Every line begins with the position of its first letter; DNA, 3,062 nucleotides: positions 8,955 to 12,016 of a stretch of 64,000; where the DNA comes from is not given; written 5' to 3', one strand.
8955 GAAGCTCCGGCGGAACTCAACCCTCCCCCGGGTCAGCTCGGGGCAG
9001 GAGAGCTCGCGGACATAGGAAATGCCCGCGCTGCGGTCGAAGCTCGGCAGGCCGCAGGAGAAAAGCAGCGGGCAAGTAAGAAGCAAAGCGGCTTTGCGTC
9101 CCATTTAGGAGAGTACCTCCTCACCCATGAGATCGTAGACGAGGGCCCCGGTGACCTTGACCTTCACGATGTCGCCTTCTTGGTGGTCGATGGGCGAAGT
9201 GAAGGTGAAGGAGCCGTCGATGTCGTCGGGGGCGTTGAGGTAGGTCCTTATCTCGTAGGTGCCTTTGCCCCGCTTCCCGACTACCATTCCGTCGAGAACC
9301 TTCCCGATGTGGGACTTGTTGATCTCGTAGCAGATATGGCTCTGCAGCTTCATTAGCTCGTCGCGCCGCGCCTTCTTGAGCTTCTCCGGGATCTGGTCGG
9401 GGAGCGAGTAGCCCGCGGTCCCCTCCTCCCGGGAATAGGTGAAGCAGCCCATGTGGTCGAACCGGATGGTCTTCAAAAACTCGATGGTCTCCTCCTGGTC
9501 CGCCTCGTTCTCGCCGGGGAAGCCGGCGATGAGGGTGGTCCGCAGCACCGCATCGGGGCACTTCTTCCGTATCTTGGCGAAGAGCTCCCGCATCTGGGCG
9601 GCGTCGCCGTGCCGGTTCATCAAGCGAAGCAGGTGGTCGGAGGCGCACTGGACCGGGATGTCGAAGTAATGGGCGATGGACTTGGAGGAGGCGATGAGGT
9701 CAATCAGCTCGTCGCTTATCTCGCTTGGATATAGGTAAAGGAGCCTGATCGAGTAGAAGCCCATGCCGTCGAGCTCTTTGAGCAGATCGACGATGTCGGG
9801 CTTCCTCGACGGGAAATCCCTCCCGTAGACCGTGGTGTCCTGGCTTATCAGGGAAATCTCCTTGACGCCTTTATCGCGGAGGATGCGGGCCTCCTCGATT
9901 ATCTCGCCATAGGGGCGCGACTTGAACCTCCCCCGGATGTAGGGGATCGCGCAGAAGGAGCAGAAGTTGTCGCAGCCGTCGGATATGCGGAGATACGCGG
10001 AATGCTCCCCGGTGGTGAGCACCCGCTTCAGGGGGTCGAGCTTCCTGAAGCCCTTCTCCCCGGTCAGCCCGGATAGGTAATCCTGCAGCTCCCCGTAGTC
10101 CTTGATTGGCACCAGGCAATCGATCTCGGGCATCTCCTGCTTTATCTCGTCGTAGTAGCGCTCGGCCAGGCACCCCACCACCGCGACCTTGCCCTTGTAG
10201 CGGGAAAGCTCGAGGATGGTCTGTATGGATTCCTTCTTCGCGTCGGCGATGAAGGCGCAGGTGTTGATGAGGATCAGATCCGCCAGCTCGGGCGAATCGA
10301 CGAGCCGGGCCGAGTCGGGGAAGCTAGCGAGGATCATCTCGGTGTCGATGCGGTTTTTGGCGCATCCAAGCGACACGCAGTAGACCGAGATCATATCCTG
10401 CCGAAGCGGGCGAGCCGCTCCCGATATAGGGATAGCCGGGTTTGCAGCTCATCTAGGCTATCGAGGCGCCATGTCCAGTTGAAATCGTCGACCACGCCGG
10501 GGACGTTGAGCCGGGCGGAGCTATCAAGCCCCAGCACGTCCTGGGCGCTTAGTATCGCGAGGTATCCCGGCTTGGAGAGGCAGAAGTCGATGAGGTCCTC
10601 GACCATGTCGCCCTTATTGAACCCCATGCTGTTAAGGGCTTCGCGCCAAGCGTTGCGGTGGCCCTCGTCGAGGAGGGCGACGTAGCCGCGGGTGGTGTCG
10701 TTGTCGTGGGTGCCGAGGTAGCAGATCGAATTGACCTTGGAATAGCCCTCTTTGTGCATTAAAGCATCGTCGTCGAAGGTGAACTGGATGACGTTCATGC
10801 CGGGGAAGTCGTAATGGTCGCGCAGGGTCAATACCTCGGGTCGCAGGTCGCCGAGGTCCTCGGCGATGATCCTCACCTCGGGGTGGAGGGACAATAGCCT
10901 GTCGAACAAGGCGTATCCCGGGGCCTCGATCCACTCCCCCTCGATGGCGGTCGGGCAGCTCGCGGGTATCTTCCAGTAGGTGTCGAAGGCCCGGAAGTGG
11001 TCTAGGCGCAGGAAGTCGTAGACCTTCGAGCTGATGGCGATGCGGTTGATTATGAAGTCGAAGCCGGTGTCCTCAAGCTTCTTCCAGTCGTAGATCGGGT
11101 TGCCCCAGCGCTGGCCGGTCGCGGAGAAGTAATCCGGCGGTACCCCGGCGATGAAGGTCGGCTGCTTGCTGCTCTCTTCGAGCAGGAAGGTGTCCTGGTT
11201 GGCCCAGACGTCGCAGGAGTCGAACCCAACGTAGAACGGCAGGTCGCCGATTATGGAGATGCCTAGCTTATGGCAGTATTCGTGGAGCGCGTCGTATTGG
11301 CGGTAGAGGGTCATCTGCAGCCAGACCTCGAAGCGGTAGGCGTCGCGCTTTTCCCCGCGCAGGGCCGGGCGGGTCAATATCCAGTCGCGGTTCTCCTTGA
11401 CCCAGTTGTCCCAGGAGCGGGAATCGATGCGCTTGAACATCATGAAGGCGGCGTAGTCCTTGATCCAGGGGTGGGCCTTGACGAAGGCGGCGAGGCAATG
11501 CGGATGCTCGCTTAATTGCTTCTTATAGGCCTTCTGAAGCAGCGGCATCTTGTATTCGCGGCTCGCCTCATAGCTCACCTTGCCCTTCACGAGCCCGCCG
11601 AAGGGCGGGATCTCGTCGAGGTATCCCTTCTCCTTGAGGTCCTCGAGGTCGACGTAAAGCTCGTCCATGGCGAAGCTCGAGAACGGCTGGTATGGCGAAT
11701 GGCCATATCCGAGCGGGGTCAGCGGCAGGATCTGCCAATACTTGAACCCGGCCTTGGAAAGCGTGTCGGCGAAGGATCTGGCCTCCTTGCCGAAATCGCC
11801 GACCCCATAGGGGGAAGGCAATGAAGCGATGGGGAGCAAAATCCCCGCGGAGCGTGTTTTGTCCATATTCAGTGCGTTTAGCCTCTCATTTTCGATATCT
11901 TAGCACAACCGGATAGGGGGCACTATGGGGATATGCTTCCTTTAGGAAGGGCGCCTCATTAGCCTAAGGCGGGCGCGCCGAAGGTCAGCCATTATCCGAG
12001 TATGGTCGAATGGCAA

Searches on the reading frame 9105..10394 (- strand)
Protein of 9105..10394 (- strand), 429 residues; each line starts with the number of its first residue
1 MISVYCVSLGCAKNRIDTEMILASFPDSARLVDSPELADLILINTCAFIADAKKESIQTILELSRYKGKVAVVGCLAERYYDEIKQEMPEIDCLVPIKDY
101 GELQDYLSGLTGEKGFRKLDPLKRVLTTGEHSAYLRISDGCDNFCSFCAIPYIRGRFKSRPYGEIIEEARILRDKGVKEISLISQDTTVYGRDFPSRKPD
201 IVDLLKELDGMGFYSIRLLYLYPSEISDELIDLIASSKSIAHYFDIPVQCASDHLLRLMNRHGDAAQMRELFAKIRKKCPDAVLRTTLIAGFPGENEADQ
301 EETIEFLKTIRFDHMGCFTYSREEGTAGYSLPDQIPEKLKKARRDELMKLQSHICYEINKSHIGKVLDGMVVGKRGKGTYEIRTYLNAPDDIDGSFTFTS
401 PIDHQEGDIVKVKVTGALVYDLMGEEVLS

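Call 101: search_protein_families(library=pfam, proteins=[window:9105-10394:-], max_evalue=0.0001)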
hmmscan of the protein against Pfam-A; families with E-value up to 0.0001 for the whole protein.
window:9105-10394:- (429 aa): 3 families
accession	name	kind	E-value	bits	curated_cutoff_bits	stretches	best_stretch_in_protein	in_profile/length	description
PF04055.27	Radical_SAM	-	2.9e-23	83.3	29.5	1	137-307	3-166/166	Radical SAM superfamily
PF00919.26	UPF0004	-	2.9e-22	79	27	1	4-95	2-97/98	Uncharacterized protein family UPF0004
PF18693.7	TRAM_2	-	3.6e-10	40.3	27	1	363-427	1-63/63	TRAM domain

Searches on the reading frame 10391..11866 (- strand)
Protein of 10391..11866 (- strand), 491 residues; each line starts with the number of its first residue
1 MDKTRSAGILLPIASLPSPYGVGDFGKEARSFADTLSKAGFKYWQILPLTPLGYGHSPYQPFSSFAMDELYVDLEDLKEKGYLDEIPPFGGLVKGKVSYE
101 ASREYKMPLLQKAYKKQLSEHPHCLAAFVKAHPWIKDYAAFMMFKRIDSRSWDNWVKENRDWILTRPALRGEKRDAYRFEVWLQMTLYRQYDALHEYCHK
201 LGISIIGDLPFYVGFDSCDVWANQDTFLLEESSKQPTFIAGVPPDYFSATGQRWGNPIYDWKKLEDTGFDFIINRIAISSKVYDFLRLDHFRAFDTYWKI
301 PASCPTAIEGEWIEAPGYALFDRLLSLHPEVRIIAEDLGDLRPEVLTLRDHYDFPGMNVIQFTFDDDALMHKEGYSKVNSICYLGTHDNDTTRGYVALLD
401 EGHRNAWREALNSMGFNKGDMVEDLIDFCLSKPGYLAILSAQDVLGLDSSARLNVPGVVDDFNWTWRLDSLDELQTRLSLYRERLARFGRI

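Call 101: search_protein_families(library=pfam, proteins=[window:10391-11866:-], max_evalue=0.0001)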
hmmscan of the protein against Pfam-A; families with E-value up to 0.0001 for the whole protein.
window:10391-11866:- (491 aa): 1 family
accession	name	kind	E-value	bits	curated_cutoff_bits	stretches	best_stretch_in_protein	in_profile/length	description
PF02446.23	Glyco_hydro_77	-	1.9e-140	469.2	25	1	11-469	1-460/465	4-alpha-glucanotransferase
